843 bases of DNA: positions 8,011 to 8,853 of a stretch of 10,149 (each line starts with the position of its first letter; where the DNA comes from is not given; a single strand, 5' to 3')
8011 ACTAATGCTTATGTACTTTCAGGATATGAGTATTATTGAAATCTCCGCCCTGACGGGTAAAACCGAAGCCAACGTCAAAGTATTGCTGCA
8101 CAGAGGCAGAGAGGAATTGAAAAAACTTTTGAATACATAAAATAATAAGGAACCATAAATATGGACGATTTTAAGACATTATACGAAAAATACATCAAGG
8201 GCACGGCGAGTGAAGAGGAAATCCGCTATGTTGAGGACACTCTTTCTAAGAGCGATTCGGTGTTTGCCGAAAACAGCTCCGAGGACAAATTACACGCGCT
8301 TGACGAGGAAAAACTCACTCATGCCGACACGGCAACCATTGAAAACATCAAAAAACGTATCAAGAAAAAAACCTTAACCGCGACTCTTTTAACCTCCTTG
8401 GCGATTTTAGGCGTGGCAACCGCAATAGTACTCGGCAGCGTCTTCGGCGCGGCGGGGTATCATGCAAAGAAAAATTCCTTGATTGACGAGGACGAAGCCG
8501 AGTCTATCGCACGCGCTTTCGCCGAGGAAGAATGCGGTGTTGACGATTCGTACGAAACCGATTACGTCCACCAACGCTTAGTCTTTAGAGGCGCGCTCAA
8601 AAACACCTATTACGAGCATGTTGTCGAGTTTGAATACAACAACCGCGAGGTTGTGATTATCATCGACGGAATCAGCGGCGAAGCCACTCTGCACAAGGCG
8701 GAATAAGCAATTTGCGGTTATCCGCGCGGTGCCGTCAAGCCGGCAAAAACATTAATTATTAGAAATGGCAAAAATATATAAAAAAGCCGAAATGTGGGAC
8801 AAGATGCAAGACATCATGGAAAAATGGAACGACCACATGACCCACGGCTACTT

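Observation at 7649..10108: ECF sigma / PepSY-anti-sigma / HxxxDG acyltransferase three-gene module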

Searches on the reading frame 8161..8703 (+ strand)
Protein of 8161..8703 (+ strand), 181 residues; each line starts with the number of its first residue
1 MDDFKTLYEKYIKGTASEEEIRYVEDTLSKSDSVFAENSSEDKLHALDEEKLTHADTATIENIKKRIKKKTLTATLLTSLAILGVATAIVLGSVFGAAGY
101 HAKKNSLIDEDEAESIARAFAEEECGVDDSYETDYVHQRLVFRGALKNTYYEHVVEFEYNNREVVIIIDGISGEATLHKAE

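Call 3: search_protein_families(library=pfam, proteins=[window:8161-8703:+], max_evalue=1)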
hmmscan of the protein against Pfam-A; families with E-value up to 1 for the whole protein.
window:8161-8703:+ (181 aa): 7 families
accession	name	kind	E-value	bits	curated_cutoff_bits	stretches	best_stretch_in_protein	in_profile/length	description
PF04760.21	IF2_N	-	0.019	15.2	25.3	1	95-121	25-51/53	Translation initiation factor IF-2, N-terminal region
PF09716.15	ETRAMP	-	0.033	14.6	29.1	1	43-105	27-80/81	Malarial early transcribed membrane protein (ETRAMP)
PF22041.1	GST_C_7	-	0.047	14.1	27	1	5-58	48-100/140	Glutathione S-transferase, C-terminal domain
PF20381.4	Rv1476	-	0.083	13.1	26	1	46-98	96-148/156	Membrane protein Rv1476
PF24866.1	DUF7732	-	0.088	13.4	27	1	120-170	71-119/125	Domain of unknown function (DUF7732)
PF19196.5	DUF5871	-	0.093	13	26.9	1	31-80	10-59/137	Family of unknown function (DUF5871)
PF03413.25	PepSY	-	0.12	13.1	24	1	108-174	2-55/60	Peptidase propeptide and YPEB domain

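Call 4: search_protein_families(library=ncbifam, proteins=[window:8161-8703:+], max_evalue=1)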
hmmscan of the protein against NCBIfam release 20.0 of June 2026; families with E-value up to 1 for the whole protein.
window:8161-8703:+ (181 aa): 2 families
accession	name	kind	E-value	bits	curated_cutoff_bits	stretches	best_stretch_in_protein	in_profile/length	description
NF010501.0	PRK13920.1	subfamily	0.028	14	225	1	1-118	1-113/213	putative anti-sigmaE protein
TIGR01495.1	ETRAMP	paralog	0.059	13.4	32.75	1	56-106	33-79/85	ETRAMP family protein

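Call 15: find_homologous_proteins(query=window:8161-8703:+)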
Query window:8161-8703:+ (181 aa): 1 proteins with E <= 0.001 among 189 candidates.
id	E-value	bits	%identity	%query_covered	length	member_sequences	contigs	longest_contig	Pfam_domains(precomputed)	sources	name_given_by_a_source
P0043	1.3e-108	378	100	100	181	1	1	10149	-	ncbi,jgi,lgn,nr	ncbi:MAG: hypothetical protein LBN25_03000 [Christensenellaceae bacterium]|jgi:hypothetical protein|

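Call 25: find_related_loci(query=A2, collection=metagenome_contigs, flank=7000)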
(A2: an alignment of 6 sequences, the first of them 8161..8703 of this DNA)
Query A2 (181 aa) in metagenome_contigs; peptide patterns used: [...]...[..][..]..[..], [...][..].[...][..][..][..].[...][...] (x = any residue, [..] = any of these).
600 stretches matched a pattern (row limit reached: there are more); 21 encode a relative of the query (tblastn E <= 1e-3); 21 distinct loci.
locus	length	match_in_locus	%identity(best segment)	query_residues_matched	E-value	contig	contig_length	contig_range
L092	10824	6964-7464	29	3-173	5e-18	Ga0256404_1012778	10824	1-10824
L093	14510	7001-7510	31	3-177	1e-17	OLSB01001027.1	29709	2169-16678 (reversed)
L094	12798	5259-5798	31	1-177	3e-17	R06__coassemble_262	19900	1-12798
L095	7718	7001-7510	31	3-177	4e-14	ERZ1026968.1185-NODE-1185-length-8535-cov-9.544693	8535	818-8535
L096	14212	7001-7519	30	3-178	6e-14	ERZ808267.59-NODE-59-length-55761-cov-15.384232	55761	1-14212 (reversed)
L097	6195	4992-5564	34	3-177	3e-13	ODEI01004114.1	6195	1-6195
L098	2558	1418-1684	34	3-96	3e-9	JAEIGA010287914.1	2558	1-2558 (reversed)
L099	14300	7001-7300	31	3-105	3e-8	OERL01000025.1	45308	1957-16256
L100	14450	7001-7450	26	4-157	4e-8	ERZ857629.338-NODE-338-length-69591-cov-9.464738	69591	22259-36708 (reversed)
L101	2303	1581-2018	35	3-136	6e-8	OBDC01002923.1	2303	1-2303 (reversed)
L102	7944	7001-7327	30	3-119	1e-7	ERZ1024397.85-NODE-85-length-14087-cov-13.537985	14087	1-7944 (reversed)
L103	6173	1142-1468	30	3-119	1e-7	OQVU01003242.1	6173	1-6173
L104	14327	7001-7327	30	3-119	1e-7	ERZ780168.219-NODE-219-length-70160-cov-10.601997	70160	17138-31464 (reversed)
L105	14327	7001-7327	30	3-119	2e-7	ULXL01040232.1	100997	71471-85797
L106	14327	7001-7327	30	3-119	2e-7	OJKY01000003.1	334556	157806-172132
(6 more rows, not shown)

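Call 63: predict_structure(protein=window:8161-8703:+)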
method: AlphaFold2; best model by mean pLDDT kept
length: 181 residues; sequences in the alignment: 1
mean_pLDDT: 58.9   pTM: 0.39
mean pLDDT of the five models: 58.9, 52.7, 41.2, 39.5, 36.9
residues with pLDDT >= 90: 2; 70-90: 66; 50-70: 32; < 50: 81
segments of 3 or more residues with pLDDT < 50: 32-47, 49-105, 142-148
pLDDT, mean of each block of 10 residues (from residue 1): 79 84 76 42 44 45 43 42 39 37 54 77 71 60 47 75 75 72 50
secondary structure, 60 per line:
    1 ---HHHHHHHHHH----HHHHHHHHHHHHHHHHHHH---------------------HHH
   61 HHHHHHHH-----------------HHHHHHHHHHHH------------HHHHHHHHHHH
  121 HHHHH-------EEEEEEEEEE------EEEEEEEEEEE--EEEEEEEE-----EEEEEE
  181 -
elements in order: H4-13 H18-36 H58-68 H86-97 H110-125 E133-142 E149-159 E162-169 E175-180

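Call 77: search_solved_structures(query=A2, max_evalue=10)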
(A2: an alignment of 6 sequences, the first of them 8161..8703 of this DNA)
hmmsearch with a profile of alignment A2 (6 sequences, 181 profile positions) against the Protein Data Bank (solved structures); distinct sequences matched with E-value up to 10: 6.
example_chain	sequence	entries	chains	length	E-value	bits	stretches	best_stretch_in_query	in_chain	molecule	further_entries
2m8r_A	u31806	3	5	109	0.033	17.4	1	23-91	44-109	Syntaxin-1A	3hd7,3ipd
9i66_A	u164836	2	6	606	0.22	14.7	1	7-96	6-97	Glycine betaine transporter BetP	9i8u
4exr_A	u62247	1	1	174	0.53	13.4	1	144-179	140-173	Putative lipoprotein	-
9hko_A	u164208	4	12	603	0.8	12.9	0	25-96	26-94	Glycine betaine transporter BetP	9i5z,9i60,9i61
9gkk_A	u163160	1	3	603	0.8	12.9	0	25-96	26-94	Glycine betaine transporter BetP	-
9hkl_A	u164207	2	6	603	0.82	12.8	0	25-96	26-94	Glycine betaine transporter BetP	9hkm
